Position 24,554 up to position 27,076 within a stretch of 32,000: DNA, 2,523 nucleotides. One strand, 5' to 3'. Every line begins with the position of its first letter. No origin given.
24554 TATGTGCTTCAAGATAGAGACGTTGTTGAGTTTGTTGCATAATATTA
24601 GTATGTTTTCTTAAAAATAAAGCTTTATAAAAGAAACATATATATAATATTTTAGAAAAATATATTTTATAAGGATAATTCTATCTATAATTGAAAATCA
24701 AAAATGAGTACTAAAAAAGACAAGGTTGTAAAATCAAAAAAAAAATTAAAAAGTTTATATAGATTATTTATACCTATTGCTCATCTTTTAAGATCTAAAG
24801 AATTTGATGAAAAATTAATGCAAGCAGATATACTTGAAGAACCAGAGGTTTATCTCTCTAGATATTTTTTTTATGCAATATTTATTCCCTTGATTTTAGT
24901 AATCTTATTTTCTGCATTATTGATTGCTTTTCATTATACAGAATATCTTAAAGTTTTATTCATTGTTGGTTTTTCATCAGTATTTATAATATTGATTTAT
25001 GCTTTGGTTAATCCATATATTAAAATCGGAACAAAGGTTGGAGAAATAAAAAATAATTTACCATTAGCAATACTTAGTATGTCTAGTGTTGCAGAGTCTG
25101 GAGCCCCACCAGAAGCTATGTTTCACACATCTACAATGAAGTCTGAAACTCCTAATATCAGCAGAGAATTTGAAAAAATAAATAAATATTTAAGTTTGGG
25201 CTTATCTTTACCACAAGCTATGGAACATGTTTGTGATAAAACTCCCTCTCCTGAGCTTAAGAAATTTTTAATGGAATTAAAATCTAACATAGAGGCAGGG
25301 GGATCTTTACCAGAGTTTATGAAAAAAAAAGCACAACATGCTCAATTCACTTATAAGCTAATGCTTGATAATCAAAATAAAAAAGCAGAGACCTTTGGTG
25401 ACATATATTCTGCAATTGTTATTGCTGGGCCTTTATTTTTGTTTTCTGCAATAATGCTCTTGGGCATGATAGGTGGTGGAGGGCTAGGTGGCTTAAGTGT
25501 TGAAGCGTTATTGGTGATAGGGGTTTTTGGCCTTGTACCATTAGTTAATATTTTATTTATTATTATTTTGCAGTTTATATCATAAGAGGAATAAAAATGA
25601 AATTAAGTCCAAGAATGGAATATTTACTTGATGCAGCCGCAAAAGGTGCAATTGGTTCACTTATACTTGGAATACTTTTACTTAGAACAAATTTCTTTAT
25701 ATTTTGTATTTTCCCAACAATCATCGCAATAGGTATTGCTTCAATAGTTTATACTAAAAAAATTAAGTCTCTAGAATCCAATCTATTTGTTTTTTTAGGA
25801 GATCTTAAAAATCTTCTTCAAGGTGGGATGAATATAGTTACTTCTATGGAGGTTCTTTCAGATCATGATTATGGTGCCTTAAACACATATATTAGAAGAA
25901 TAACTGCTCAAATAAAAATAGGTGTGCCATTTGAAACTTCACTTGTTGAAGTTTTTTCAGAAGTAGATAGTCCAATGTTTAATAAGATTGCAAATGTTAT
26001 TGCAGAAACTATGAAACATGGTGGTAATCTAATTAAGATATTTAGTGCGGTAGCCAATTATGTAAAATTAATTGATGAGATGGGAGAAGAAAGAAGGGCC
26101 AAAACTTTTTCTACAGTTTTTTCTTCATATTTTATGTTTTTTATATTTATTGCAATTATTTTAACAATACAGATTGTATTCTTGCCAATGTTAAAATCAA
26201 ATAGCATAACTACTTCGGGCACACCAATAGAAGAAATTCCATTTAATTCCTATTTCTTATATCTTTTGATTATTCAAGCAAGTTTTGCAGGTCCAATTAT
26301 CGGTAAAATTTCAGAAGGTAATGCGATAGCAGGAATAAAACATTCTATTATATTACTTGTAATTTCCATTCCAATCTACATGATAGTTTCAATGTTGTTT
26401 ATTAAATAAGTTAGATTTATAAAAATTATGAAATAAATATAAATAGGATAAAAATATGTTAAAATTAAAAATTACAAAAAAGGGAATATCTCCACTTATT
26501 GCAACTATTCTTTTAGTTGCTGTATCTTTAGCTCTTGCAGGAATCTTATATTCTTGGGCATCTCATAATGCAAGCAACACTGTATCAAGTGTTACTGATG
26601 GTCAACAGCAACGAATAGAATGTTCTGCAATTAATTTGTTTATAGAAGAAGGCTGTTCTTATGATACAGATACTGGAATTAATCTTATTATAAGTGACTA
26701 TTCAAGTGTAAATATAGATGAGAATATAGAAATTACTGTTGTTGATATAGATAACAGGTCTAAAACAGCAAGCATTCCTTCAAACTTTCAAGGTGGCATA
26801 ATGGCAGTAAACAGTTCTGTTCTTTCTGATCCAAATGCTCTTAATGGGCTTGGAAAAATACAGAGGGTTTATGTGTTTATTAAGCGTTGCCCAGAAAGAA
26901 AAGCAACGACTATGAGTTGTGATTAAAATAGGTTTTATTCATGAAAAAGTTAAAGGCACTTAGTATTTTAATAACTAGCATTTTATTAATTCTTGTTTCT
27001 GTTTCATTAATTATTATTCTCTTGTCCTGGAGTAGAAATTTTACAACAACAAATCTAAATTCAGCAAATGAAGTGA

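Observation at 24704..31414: Compact bipartite type IV pilus-like locus with no ATPase or prepilin peptidase in the window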

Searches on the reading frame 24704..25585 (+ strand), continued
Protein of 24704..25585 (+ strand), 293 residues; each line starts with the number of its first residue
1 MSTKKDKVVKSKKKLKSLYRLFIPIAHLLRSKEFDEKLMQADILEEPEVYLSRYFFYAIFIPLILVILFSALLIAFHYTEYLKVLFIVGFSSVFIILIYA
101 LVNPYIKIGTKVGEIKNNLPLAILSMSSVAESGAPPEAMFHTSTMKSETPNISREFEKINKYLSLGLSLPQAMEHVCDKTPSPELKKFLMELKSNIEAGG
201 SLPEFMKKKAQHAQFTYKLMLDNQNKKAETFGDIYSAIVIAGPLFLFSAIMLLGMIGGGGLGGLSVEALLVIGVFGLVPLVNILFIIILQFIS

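Call 30: find_encoding_contigs(protein=P0229, flank=10000, max_places=4)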
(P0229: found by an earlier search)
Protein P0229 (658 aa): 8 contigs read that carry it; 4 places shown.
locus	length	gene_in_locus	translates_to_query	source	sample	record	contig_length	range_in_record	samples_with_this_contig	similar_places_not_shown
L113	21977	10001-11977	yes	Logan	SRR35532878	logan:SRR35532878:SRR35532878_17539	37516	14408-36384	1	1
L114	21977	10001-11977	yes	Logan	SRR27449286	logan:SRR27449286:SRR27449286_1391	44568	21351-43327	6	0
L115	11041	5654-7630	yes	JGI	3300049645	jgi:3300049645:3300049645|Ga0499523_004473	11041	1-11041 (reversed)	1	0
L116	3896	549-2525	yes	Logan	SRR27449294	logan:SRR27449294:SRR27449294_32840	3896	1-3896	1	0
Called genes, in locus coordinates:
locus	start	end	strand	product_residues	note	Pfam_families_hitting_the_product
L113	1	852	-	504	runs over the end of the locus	PF00587:tRNA-synt_2b, PF03129:HGTP_anticodon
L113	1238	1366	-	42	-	-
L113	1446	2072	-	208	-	PF22175:Ogg-HhH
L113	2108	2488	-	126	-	PF06397:Desulfoferrod_N, PF01880:Desulfoferrodox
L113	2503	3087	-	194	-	PF00210:Ferritin, PF02915:Rubrerythrin, PF21349:RUBY_RBDX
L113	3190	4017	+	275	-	-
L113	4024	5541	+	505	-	-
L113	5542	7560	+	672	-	-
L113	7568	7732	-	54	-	PF03911:Sec61_beta (weak)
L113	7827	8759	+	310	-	-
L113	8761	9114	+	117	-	-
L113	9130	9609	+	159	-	-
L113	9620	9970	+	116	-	-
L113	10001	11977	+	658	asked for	PF00437:T2SSE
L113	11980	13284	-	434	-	-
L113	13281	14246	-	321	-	-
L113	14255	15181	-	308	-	PF00557:Peptidase_M24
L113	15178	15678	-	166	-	-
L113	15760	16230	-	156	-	PF03946:Ribosomal_L11_N, PF00298:Ribosomal_L11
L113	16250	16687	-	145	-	PF03439:Spt5-NGN, PF00467:KOW (weak)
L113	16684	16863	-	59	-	PF00584:SecE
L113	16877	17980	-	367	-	PF00091:Tubulin, PF12327:FtsZ_C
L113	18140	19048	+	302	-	PF01008:IF-2B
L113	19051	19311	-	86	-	-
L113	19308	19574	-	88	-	-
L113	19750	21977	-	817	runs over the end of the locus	PF03104:DNA_pol_B_exo1, PF00136:DNA_pol_B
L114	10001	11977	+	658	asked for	PF00437:T2SSE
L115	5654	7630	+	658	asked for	PF00437:T2SSE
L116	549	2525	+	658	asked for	PF00437:T2SSE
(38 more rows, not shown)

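Call 32: find_encoding_contigs(protein=P0041, flank=10000, max_places=1)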
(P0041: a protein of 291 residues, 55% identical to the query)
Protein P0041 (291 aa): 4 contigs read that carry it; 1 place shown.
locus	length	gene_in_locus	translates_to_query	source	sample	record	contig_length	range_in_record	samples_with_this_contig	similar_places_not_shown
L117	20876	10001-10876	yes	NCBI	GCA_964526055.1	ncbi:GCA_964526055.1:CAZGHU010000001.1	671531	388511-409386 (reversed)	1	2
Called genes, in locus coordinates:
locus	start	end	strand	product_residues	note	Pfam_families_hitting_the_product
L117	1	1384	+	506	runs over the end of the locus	PF01676:Metalloenzyme, PF00245:Alk_phosphatase (faint), PF06415:iPGM_N, PF01663:Phosphodiest (weak), PF00884:Sulfatase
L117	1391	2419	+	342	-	PF26356:Pelota_N, PF03464:eRF1_2 (faint), PF03465:eRF1_3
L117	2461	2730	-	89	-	PF00833:Ribosomal_S17e (weak)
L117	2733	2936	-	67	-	PF01192:RNA_pol_Rpb6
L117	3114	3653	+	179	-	-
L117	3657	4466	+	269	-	PF05670:NFACT-R_1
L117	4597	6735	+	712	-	PF02359:CDC48_N, PF02933:CDC48_2, PF00004:AAA, PF05496:RuvB_N (weak), PF07724:AAA_2, PF17862:AAA_lid_3, PF00004:AAA, PF17862:AAA_lid_3, +27 more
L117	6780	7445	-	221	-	PF02163:Peptidase_M50 (weak)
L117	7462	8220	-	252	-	PF01026:TatD_DNase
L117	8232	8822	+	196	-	PF05175:MTS, PF07669:Eco57I (weak), PF13847:Methyltransf_31 (weak), PF01170:UPF0020 (faint)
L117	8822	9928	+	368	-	PF01926:MMR_HSR1, PF02824:TGS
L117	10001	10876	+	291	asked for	PF00482:T2SSF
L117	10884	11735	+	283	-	PF00482:T2SSF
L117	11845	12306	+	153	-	-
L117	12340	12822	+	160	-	-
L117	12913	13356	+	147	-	-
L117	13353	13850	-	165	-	PF02778:tRNA_int_endo_N, PF01974:tRNA_int_endo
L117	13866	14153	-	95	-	PF04010:DUF357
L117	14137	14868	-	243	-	PF00590:TP_methylase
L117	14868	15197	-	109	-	-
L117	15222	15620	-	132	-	-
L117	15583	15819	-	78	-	-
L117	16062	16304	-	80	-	-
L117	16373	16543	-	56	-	-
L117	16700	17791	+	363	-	PF01637:ATPase_2 (weak), PF13191:AAA_16 (weak), PF13401:AAA_22, PF24883:NPHP3_N (faint), PF00004:AAA, PF22703:Cdc6_lid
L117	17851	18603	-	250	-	PF00705:PCNA_N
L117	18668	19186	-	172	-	-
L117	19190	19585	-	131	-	-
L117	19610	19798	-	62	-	PF04021:Class_IIIsignal (weak)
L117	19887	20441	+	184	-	-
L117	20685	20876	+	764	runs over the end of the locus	PF02463:SMC_N (weak), PF13476:AAA_23, PF13555:AAA_29 (weak)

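Call 33: find_encoding_contigs(protein=P0008, flank=10000, max_places=1)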
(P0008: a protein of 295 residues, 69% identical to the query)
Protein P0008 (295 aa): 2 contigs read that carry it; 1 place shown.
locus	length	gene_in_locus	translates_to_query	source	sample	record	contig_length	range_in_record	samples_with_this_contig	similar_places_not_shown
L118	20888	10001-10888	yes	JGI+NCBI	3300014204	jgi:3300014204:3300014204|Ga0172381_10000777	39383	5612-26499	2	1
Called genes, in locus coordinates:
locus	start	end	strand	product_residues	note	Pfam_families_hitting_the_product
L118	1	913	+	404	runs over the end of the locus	PF01637:ATPase_2, PF07693:KAP_NTPase (faint), PF13191:AAA_16, PF13401:AAA_22, PF00004:AAA, PF22606:Cdc6-ORC-like_ATPase_lid (weak), PF22703:Cdc6_lid, PF09079:WHD_Cdc6, +1 more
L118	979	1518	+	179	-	-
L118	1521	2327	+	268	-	PF05670:NFACT-R_1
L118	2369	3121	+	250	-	-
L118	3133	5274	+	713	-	PF02359:CDC48_N, PF02933:CDC48_2, PF00004:AAA, PF05496:RuvB_N (weak), PF07724:AAA_2 (weak), PF17862:AAA_lid_3, PF00004:AAA, PF17862:AAA_lid_3, +19 more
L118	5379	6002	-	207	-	PF02163:Peptidase_M50 (faint)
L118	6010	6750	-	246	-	PF01026:TatD_DNase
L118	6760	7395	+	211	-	PF05175:MTS, PF07669:Eco57I (weak), PF13847:Methyltransf_31 (weak)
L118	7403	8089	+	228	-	-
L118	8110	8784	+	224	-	-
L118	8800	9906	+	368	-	PF01926:MMR_HSR1, PF02421:FeoB_N (weak), PF02824:TGS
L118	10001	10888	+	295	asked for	PF00482:T2SSF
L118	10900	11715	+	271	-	PF00482:T2SSF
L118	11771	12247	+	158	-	-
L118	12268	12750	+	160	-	-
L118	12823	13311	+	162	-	-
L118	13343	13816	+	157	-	-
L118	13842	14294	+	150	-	-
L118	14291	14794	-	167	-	PF02778:tRNA_int_endo_N (weak), PF01974:tRNA_int_endo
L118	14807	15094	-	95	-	PF04010:DUF357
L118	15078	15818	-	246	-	PF00590:TP_methylase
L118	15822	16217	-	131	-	-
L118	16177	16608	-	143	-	-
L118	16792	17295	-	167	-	-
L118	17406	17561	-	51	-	-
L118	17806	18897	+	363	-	PF01637:ATPase_2 (faint), PF13401:AAA_22, PF00004:AAA, PF22606:Cdc6-ORC-like_ATPase_lid (weak), PF22703:Cdc6_lid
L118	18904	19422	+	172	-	-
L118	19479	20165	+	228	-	-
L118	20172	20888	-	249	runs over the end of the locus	PF00705:PCNA_N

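Call 47: search_protein_families(library=pfam, proteins=[L007:16518-17024:-, L007:16301-16525:-, L007:15922-16347:-, L007:15561-15968:-, L118:16792-17295:-, L118:16177-16608:-, L118:15822-16217:-, L117:15583-15819:-, L117:15222-15620:-, L117:19610-19798:-], max_evalue=1)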
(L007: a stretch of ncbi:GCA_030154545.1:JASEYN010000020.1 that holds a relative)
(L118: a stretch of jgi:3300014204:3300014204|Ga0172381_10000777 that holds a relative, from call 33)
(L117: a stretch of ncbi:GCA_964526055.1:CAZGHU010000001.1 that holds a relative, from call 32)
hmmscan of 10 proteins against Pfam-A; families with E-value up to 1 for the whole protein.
L007:16518-17024:- (168 aa): 2 families
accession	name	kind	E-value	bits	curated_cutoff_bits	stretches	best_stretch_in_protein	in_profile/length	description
PF09127.17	Leuk-A4-hydro_C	-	0.008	16.7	27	1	85-153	2-68/112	Leukotriene A4 hydrolase, C-terminal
PF11846.14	Wzy_C_2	-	0.17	12.3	28.5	1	60-123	87-147/191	Virulence factor membrane-bound polymerase, C-terminal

L007:16301-16525:- (74 aa): 4 families
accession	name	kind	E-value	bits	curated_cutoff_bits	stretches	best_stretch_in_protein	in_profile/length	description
PF04021.17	Class_IIIsignal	-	0.00084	19.7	23.7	1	3-25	2-24/27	Class III signal peptide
PF16964.10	TadF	-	0.0087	16.4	27.3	1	3-69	7-72/178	Putative tight adherence pilin protein F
PF24053.1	DUF7356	-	0.028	14.8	27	1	35-72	41-78/105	Domain of unknown function (DUF7356)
PF24038.1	DUF7347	-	0.14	12.8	27.6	1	27-65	31-69/77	Domain of unknown function (DUF7347)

L007:15922-16347:- (141 aa): 0 families

L007:15561-15968:- (135 aa): 0 families

L118:16792-17295:- (167 aa): 1 family
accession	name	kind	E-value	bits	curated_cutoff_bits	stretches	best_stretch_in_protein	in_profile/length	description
PF15200.11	KRTDAP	-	0.015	15.5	27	1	76-110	30-65/77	Keratinocyte differentiation-associated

L118:16177-16608:- (143 aa): 0 families

L118:15822-16217:- (131 aa): 2 families
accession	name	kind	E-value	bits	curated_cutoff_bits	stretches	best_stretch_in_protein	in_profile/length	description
PF17659.7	RADX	-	0.029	12.7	33.4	1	72-121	181-230/848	RPA-related protein RADX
PF03187.20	Corona_I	-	0.17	12.1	27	1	47-118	7-77/193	Corona nucleocapsid I protein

L117:15583-15819:- (78 aa): 2 families
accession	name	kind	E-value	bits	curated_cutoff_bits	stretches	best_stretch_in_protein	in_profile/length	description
PF04021.17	Class_IIIsignal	-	0.03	14.7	23.7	1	5-28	2-25/27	Class III signal peptide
PF04182.18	B-block_TFIIIC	-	0.032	14.7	22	1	48-74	3-29/73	B-block binding subunit of TFIIIC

L117:15222-15620:- (132 aa): 2 families
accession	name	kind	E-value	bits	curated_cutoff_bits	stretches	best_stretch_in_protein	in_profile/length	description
PF24838.2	8xMP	-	0.03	14.6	30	1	13-58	49-96/136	Octameric membrane protein family (8xMP)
PF16318.11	DUF4957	-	0.15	12.3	30.8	1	23-84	75-136/142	Domain of unknown function (DUF4957)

L117:19610-19798:- (62 aa): 4 families
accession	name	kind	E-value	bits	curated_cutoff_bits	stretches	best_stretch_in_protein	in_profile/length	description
PF04021.17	Class_IIIsignal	-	4.3e-06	26.9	23.7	1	12-34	2-24/27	Class III signal peptide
PF11368.13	DUF3169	-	0.0057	16.7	31.6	1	4-61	37-99/250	Protein of unknown function (DUF3169)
PF16982.10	Flp1_like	-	0.12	12.3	33.5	1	18-53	13-48/49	Putative Flagellin, Flp1-like, domain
PF07172.16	GRP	-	0.23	12.6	30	1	18-52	4-38/90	Glycine rich protein family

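Call 53: search_solved_structures(query=P0229, max_evalue=1e-10)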
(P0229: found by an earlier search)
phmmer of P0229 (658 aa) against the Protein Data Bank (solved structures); distinct sequences matched with E-value up to 1e-10: 8.
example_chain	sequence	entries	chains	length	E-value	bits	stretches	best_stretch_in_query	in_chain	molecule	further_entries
2oap_1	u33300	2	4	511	1.3e-92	314.5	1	159-649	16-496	Type II secretion system protein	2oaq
4ii7_A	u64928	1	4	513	1.2e-73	251.8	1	189-632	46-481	FlaI ATPase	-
4ihq_A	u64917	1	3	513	7.3e-73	249.3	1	189-632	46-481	FlaI ATPase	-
8rkd_E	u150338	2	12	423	3.4e-38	134.8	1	251-522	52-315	Pilus assembly ATPase CpaF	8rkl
8rjf_A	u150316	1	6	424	3.4e-38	134.7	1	251-522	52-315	Pilus assembly ATPase CpaF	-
9e24_A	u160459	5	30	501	5.5e-38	134.1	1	251-522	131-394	CpaF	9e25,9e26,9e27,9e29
6bge_A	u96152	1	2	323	8.2e-16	60.8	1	325-530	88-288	VirB11-like protein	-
1g6o_A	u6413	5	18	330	8.4e-16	60.8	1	325-531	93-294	CAG-ALPHA | virB11 homolog | Cag-alfa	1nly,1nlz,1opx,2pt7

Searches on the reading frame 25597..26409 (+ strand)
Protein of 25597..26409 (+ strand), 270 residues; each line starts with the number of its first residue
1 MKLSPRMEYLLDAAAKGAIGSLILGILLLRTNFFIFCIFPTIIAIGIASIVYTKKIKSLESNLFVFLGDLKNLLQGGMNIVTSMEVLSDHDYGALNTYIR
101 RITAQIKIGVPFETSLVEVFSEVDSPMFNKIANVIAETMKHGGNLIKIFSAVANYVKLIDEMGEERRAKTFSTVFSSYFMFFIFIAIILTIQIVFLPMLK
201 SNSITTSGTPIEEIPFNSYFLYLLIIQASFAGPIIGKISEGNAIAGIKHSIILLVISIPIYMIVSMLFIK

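Call 4: search_protein_families(library=pfam, proteins=[window:25597-26409:+], max_evalue=1)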
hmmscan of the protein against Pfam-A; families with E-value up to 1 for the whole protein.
window:25597-26409:+ (270 aa): 1 family
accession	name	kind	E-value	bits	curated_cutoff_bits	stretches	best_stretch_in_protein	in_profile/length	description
PF00482.28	T2SSF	-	2.1e-15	57.2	25.2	1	66-190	1-122/125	Type II secretion system (T2SS), protein F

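Call 10: search_protein_families(library=ncbifam, proteins=[window:25597-26409:+], max_evalue=1)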
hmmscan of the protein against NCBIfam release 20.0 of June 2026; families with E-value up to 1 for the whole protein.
window:25597-26409:+ (270 aa): 5 families
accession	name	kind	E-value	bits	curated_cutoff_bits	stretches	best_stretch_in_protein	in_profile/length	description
NF004705.1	PRK06041.1-3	equivalog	4.7e-11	42.3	400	1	10-265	194-455/465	archaellar assembly protein ArlJ/FlaJ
NF004704.2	PRK06041.1-2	equivalog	1.9e-05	23.6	550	1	26-263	296-545/555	archaellar assembly protein ArlJ/FlaJ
NF004703.2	PRK06041.1-1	equivalog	8.3e-05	21.1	570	1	20-194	241-416/525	archaellar assembly protein ArlJ/FlaJ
NF007861.0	PRK10573.1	equivalog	0.00055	19.1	401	1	57-158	55-152/401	protein transport protein HofC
TIGR01494.1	ATPase_P-type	subfamily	0.053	11.9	62.3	1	129-211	92-178/478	HAD-IC family P-type ATPase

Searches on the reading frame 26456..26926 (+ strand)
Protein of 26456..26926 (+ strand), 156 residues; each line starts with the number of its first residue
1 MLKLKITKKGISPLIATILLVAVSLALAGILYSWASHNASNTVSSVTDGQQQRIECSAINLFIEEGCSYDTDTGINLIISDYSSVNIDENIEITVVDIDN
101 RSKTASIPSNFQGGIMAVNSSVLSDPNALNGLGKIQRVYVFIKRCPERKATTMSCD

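Call 4: search_protein_families(library=pfam, proteins=[window:26456-26926:+], max_evalue=1)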
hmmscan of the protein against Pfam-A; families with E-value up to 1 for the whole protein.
window:26456-26926:+ (156 aa): 3 families
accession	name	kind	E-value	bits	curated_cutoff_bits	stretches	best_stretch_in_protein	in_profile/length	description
PF02599.21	CsrA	-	0.12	12.8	27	1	84-100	11-27/53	Global regulator protein family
PF07790.16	Pilin_N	-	0.22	12.8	25.2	1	9-38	1-30/78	Archaeal Type IV pilin, N-terminal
PF02203.21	TarH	-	0.29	11.5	25.2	1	14-58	11-56/177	Tar ligand binding domain homologue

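Call 10: search_protein_families(library=ncbifam, proteins=[window:26456-26926:+], max_evalue=1)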
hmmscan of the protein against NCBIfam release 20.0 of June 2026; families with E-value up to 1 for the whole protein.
window:26456-26926:+ (156 aa): 2 families
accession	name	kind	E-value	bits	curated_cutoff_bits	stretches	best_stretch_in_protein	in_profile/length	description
TIGR02537.2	arch_flag_Nterm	domain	1e-07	31.3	20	1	8-37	2-31/33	archaellin/type IV pilin N-terminal domain-containing protein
NF046073.1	UpsA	equivalog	1.1e-07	32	130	1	8-86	1-69/136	pilin subunit UpsA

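Call 63: predict_structure(alignment_id=A2)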
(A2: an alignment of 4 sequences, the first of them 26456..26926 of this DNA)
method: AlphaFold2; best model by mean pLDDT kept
length: 156 residues; sequences in the alignment: 4
mean_pLDDT: 43.2   pTM: 0.22
mean pLDDT of the five models: 43.2, 41.4, 41.4, 40.7, 37.7
residues with pLDDT >= 90: 0; 70-90: 20; 50-70: 13; < 50: 123
segments of 3 or more residues with pLDDT < 50: 1-4, 39-156
pLDDT, mean of each block of 10 residues (from residue 1): 51 75 83 58 35 34 36 35 33 37 31 32 37 40 37 32
secondary structure, 60 per line:
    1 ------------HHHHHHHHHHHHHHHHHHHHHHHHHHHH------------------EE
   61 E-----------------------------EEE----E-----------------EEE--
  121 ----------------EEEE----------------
elements in order: H13-40 E59-61 E91-93 E116-118 E137-140
